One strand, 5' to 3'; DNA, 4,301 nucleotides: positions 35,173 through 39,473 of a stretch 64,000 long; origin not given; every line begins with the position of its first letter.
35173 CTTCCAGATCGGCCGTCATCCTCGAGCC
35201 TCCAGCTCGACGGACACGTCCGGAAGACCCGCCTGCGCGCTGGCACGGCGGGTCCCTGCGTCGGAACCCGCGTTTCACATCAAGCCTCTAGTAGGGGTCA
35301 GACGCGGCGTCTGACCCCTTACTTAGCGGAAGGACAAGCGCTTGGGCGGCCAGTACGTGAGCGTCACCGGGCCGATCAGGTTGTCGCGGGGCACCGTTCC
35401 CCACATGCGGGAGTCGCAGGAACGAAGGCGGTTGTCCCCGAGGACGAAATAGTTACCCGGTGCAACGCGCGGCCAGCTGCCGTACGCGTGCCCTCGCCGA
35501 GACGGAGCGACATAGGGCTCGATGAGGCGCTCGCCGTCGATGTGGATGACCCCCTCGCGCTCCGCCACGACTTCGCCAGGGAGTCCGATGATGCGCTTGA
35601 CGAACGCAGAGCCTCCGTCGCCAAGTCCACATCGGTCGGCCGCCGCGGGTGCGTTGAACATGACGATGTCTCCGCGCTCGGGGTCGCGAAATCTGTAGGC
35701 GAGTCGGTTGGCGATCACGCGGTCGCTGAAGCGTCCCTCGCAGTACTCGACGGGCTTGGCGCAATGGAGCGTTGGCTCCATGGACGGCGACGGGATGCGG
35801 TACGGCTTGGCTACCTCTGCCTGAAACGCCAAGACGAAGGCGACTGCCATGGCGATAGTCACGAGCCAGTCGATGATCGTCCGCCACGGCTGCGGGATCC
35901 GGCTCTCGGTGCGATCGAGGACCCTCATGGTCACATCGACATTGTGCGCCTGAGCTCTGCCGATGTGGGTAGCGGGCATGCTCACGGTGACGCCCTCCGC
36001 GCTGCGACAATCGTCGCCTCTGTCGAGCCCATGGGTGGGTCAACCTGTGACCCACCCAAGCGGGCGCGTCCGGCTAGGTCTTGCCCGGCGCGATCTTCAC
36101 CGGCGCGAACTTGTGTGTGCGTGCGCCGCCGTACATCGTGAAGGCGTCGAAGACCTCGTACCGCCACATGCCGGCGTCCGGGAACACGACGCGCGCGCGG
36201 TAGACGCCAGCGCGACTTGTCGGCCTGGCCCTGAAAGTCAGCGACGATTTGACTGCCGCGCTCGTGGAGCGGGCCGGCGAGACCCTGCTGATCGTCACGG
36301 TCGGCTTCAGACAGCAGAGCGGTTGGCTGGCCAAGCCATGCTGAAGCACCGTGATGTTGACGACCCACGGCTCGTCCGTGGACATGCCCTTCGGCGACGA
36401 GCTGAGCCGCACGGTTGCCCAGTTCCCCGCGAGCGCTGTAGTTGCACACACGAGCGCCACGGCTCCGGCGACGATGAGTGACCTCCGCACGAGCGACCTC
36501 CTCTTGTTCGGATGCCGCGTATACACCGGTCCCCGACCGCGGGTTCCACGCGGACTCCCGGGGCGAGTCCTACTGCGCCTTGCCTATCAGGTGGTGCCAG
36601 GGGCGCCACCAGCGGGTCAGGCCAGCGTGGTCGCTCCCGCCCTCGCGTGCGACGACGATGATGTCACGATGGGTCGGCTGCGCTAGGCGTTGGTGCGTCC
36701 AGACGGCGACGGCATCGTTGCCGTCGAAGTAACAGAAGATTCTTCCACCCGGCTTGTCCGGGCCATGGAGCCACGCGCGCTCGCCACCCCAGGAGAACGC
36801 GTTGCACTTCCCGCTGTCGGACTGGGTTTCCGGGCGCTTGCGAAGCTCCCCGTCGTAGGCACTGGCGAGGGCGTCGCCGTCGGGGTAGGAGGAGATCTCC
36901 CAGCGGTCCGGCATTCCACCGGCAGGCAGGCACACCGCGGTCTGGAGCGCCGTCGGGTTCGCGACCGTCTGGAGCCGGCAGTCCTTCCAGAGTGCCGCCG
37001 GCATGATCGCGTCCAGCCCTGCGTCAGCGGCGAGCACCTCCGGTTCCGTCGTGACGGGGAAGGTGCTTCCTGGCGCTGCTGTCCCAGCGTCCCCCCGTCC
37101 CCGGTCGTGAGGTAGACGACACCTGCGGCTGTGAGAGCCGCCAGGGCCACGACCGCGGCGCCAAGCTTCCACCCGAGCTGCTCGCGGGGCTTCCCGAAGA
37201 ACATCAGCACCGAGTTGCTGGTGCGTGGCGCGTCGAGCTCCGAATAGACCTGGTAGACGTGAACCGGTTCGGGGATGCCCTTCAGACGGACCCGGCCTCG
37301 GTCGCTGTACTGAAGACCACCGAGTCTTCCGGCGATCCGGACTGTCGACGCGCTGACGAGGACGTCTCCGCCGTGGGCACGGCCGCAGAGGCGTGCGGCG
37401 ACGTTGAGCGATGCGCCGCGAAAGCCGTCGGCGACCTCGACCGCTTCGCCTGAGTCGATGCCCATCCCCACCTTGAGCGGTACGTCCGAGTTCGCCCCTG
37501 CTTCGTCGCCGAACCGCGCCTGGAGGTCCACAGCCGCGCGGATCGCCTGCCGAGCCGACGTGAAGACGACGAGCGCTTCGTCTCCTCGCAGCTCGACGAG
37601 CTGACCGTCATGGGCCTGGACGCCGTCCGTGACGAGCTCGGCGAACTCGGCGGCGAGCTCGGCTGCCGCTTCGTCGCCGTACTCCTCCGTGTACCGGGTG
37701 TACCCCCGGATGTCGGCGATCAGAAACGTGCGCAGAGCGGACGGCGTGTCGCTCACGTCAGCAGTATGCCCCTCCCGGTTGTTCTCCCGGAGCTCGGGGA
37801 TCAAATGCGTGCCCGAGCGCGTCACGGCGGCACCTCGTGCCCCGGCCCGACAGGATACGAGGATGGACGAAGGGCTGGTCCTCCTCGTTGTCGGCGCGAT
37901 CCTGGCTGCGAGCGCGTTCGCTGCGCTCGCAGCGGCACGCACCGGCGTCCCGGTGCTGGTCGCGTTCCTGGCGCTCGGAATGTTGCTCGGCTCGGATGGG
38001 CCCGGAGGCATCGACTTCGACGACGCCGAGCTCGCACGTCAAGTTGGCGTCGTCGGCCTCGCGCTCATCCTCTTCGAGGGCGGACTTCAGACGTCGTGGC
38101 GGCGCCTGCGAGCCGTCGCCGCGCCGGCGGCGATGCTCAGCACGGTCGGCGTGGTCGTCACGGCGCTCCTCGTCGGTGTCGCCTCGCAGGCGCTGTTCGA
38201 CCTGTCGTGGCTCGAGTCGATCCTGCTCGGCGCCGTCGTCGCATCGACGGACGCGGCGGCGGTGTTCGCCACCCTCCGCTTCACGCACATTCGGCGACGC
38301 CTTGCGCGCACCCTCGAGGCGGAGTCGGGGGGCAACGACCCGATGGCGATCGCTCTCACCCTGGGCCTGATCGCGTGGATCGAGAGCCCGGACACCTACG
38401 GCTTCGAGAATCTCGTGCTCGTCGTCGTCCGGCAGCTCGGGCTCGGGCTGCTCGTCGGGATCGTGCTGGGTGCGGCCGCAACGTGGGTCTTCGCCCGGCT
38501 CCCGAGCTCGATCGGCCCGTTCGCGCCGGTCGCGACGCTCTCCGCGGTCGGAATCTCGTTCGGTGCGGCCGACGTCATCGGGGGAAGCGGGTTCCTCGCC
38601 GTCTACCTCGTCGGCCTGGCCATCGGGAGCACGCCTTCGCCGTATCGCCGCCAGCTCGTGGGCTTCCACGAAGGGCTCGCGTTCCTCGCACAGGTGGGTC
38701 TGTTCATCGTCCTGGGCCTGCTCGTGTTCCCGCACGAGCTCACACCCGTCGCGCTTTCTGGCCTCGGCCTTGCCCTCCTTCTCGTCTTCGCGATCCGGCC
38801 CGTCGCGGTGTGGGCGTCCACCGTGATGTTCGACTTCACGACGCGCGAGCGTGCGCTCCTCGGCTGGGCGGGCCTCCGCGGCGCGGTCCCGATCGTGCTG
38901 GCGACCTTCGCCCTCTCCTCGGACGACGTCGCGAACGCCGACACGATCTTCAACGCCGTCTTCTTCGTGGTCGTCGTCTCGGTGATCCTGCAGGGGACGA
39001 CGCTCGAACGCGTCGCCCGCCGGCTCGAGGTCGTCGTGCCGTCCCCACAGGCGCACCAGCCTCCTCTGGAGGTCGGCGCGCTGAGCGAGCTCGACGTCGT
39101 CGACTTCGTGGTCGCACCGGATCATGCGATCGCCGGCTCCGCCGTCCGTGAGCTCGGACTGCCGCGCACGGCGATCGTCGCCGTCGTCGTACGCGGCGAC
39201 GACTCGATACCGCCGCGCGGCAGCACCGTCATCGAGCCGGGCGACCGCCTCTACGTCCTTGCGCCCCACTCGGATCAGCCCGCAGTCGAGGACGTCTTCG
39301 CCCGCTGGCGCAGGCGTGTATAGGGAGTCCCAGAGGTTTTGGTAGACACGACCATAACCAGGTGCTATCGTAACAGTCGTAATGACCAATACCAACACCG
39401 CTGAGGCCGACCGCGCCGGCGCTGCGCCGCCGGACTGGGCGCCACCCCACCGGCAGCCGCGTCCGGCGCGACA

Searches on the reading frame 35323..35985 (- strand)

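Call 62: search_protein_families(library=pfam, max_evalue=0.00001, proteins=[window:35323-35985:-])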
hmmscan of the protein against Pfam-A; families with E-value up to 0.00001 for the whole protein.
window:35323-35985:- (220 aa): 1 family
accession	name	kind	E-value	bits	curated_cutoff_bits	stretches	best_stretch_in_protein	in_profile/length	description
PF10502.14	Peptidase_S26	-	8.2e-41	140.2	22.9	1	38-212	2-168/168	Signal peptidase, peptidase S26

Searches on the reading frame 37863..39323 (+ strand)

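Call 62: search_protein_families(library=pfam, max_evalue=0.00001, proteins=[window:37863-39323:+])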
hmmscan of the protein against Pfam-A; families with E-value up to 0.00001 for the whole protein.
window:37863-39323:+ (486 aa): 2 families
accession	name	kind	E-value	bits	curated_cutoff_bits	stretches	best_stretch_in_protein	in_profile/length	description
PF00999.27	Na_H_Exchanger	-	5.1e-52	177.4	26.2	1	17-385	4-373/375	Sodium/hydrogen exchanger, transmembrane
PF02080.26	TrkA_C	-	6.3e-14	52.1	27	1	412-479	1-70/71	TrkA-C domain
